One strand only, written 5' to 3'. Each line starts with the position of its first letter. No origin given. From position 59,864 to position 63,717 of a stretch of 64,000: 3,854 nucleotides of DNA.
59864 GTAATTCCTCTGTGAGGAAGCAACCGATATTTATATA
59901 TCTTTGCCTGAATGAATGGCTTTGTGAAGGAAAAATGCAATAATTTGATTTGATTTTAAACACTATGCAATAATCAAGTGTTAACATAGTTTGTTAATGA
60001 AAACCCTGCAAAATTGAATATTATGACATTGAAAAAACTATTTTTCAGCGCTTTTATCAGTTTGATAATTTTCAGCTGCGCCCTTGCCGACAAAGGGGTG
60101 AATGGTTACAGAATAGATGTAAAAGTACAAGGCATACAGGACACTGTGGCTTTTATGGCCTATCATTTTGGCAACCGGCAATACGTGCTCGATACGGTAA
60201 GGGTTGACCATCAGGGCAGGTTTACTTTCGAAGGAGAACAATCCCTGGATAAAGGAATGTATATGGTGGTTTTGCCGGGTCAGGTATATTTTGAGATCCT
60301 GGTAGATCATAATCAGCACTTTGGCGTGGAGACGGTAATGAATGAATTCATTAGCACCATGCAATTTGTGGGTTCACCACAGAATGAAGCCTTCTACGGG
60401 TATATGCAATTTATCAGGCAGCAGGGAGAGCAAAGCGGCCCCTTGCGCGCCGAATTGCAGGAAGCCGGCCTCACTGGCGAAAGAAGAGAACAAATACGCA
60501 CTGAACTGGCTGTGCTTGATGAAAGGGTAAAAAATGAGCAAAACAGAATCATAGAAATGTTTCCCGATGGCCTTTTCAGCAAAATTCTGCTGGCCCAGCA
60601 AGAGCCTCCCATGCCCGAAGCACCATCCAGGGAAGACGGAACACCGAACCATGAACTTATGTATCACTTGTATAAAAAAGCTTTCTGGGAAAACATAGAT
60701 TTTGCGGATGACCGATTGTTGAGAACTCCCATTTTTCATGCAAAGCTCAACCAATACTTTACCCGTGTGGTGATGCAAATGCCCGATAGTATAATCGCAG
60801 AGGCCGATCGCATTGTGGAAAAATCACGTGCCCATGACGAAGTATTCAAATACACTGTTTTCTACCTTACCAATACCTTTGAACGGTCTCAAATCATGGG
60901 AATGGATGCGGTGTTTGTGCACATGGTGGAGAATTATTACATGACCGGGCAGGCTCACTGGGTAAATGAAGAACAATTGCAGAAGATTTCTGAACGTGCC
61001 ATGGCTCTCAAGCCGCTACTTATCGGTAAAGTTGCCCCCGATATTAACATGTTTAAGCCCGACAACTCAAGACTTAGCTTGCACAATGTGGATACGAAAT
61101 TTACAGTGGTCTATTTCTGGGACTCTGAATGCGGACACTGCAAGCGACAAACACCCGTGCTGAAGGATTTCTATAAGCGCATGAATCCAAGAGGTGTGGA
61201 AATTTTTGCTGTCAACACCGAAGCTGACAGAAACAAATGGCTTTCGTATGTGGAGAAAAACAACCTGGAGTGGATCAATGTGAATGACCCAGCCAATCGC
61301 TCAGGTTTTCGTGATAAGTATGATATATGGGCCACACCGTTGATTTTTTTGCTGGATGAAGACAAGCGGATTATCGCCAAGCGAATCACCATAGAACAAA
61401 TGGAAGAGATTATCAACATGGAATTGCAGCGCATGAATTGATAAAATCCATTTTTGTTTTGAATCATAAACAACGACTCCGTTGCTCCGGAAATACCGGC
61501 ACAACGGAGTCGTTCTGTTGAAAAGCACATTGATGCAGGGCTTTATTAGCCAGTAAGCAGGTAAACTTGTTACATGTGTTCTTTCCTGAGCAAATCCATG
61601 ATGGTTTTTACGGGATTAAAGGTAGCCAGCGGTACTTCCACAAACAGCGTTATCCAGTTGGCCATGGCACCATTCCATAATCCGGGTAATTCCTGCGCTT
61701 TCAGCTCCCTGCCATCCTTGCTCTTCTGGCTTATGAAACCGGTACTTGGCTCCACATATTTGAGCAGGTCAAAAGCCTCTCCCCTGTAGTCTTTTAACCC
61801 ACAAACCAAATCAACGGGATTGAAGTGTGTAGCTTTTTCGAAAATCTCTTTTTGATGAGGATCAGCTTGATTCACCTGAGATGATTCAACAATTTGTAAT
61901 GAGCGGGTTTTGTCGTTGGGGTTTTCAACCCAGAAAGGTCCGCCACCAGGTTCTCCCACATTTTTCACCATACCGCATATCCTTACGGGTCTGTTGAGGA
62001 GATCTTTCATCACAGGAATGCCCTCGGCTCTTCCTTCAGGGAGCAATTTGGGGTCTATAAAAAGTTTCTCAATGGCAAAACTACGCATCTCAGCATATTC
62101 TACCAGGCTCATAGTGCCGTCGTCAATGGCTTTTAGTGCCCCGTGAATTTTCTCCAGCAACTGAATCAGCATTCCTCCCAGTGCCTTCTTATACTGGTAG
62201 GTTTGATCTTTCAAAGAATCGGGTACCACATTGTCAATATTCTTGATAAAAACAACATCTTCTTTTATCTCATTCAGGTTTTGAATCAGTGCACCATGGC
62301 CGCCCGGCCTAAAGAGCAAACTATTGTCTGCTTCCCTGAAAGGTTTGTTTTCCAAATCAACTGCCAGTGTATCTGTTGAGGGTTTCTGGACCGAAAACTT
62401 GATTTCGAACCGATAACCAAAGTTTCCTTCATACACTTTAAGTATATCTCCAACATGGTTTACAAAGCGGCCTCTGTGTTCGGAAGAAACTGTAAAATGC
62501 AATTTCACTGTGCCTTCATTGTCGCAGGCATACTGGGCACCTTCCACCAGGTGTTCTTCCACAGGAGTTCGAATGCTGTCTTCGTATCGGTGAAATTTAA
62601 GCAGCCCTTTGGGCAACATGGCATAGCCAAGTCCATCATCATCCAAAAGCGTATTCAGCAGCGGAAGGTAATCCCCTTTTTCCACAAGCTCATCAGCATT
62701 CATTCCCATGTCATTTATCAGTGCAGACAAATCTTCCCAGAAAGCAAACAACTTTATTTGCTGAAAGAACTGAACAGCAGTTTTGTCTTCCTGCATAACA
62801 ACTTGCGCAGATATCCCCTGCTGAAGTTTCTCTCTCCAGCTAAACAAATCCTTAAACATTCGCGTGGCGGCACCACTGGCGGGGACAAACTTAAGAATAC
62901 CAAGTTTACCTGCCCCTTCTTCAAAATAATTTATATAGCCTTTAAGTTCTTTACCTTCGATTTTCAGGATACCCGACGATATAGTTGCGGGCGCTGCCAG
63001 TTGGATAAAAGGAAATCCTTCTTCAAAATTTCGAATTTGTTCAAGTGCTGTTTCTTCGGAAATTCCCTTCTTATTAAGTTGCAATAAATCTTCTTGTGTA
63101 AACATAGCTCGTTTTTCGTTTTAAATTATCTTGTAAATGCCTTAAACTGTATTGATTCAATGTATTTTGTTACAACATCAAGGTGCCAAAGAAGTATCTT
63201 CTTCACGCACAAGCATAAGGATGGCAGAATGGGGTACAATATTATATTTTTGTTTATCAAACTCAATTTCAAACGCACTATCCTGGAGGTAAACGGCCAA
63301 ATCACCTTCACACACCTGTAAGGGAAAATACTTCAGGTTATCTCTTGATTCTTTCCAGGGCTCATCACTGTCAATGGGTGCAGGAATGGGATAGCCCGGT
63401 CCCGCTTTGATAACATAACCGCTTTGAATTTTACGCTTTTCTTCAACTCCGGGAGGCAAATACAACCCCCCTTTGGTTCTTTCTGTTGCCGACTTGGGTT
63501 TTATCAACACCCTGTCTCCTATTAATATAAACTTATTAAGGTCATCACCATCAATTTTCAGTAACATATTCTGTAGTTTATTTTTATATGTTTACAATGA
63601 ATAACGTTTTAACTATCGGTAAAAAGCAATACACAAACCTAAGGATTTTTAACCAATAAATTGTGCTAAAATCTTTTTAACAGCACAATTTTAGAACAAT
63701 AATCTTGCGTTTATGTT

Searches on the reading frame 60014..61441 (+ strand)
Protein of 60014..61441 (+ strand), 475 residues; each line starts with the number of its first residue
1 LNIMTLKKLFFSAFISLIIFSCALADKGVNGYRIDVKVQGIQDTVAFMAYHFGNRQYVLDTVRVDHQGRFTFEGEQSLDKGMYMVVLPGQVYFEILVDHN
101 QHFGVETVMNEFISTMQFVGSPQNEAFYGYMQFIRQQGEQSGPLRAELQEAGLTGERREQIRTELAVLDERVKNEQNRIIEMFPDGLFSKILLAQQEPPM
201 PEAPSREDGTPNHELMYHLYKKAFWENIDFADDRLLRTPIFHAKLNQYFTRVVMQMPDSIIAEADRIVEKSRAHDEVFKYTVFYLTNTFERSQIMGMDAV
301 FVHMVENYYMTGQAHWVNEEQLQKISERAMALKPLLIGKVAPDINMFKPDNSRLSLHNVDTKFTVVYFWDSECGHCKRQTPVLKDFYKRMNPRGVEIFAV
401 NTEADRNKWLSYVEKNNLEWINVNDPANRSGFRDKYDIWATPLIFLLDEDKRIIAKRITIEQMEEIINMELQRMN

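Call 37: search_protein_families(library=pfam, proteins=[window:60014-61441:+])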
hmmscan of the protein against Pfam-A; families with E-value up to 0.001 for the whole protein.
window:60014-61441:+ (475 aa): 7 families
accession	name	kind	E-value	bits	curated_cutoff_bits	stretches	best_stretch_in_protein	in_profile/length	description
PF13905.12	Thioredoxin_8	-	2.6e-17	63.4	27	1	362-453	2-94/94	Thioredoxin-like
PF00578.27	AhpC-TSA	-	8.3e-14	52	26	1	337-454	1-122/124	AhpC/TSA family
PF08534.16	Redoxin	-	7.2e-13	49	26.6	1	338-458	3-133/148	Redoxin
PF14289.11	DUF4369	-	1.1e-07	32.8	25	1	32-127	1-91/91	Domain of unknown function (DUF4369)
PF17127.10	DUF5106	-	2.5e-06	28.4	28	1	199-328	19-144/151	Domain of unknown function (DUF5106)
PF00085.26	Thioredoxin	-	4.6e-05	23.8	23.5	1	361-405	18-61/103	Thioredoxin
PF13098.12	Thioredoxin_2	-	0.00012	22.8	27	1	362-455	6-89/104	Thioredoxin-like domain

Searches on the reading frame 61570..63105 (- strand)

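Call 37: search_protein_families(library=pfam, proteins=[window:61570-63105:-])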
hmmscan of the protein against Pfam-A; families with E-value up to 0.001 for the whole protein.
window:61570-63105:- (511 aa): 1 family
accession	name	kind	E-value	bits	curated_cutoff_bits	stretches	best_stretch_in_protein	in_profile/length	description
PF14134.11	DUF4301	-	2.6e-212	706.6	27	1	3-510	1-506/507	Domain of unknown function (DUF4301)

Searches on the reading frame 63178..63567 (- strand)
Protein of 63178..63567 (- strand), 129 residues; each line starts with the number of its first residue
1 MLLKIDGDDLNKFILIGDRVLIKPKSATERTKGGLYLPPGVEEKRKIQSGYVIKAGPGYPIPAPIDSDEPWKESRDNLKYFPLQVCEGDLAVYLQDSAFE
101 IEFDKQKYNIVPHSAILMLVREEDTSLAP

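Call 37: search_protein_families(library=pfam, proteins=[window:63178-63567:-])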
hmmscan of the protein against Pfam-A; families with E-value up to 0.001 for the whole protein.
window:63178-63567:- (129 aa): 1 family
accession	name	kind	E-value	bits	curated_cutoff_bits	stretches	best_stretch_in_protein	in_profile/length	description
PF00166.26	Cpn10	-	4.4e-13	49.5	21.1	1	15-59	4-46/93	Chaperonin 10 Kd subunit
